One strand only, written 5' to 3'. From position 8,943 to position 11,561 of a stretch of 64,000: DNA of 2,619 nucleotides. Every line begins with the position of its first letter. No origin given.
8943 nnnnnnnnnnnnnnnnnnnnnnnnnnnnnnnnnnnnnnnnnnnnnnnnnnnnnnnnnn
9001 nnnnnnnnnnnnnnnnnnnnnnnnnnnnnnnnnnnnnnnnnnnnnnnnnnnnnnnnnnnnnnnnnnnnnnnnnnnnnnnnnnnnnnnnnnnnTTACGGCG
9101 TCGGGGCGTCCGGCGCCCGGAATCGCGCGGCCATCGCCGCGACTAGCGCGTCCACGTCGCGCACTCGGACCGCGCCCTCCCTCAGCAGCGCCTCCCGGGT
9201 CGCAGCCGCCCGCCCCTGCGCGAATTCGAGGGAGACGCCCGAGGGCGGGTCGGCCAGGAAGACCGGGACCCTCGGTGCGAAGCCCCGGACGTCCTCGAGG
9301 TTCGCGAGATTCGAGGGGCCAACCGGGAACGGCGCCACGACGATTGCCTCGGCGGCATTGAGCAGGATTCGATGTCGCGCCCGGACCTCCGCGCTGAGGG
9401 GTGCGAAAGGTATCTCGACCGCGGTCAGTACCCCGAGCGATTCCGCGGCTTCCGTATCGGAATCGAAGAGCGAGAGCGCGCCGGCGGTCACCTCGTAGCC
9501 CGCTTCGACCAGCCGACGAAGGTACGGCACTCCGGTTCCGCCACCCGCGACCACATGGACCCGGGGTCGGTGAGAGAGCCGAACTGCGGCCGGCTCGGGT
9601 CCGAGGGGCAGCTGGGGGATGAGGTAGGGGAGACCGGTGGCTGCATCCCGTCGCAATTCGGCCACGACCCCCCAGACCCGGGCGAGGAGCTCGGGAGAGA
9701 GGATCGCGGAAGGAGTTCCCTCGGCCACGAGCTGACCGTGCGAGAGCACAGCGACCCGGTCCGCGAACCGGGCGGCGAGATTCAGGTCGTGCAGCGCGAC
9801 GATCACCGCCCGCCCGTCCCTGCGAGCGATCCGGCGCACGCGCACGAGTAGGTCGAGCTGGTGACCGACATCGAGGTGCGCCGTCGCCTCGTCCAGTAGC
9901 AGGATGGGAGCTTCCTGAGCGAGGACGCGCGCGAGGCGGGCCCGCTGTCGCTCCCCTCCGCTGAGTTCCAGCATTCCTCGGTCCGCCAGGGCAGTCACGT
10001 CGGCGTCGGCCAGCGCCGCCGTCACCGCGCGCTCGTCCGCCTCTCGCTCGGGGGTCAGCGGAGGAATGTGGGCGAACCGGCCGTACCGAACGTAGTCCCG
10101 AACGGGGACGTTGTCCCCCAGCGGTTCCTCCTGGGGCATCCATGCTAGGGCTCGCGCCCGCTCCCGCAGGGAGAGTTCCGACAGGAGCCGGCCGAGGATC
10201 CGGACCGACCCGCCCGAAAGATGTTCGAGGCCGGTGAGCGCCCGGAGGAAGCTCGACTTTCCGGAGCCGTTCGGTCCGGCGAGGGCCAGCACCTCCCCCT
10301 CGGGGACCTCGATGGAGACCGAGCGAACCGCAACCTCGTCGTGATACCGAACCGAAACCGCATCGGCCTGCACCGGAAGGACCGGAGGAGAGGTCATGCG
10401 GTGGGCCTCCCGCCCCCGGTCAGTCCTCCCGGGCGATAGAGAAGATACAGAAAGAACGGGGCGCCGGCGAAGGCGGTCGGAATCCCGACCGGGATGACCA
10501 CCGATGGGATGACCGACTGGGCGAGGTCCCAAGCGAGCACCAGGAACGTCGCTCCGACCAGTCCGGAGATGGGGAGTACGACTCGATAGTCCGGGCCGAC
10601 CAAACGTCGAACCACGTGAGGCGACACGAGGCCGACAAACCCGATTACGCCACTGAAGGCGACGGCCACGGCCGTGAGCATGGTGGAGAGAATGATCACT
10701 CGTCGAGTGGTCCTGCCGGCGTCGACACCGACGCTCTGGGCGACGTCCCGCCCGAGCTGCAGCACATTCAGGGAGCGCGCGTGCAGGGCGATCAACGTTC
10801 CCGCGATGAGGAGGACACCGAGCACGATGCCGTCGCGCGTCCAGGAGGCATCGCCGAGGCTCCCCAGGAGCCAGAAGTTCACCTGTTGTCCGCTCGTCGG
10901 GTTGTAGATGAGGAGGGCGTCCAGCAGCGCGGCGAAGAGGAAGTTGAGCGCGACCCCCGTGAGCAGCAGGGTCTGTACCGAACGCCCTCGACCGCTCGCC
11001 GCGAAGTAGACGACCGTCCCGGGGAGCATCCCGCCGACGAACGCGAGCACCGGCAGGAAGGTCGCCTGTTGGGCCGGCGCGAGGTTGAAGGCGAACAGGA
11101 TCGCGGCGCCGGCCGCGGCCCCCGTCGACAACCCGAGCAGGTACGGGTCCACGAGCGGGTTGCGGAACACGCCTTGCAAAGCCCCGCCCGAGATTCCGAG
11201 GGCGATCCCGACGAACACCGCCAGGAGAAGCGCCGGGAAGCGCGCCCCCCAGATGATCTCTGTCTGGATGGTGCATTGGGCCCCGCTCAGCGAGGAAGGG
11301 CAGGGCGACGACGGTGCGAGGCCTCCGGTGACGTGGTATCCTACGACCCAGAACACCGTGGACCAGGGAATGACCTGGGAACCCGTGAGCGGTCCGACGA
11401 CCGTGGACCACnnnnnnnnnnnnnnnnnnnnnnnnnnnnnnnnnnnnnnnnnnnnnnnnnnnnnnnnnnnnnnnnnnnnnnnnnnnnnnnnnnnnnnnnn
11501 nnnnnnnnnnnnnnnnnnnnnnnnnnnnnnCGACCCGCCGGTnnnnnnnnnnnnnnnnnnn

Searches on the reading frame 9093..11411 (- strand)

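Call 13: search_protein_families(library=pfam, proteins=[window:9093-11411:-], max_evalue=0.001)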
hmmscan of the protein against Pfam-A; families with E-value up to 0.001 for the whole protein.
window:9093-11411:- (772 aa): 3 families
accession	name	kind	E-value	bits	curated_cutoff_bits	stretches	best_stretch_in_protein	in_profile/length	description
PF00005.33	ABC_tran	-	6.8e-28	98.4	25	1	363-511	2-137/137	ABC transporter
PF02463.25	SMC_N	-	1.1e-06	28.7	40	0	373-392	25-44/220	RecF/RecN/SMC N terminal domain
PF13304.12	AAA_21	-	2.1e-05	25.2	27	1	375-395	2-22/304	AAA domain, putative AbiEii toxin, Type IV TA system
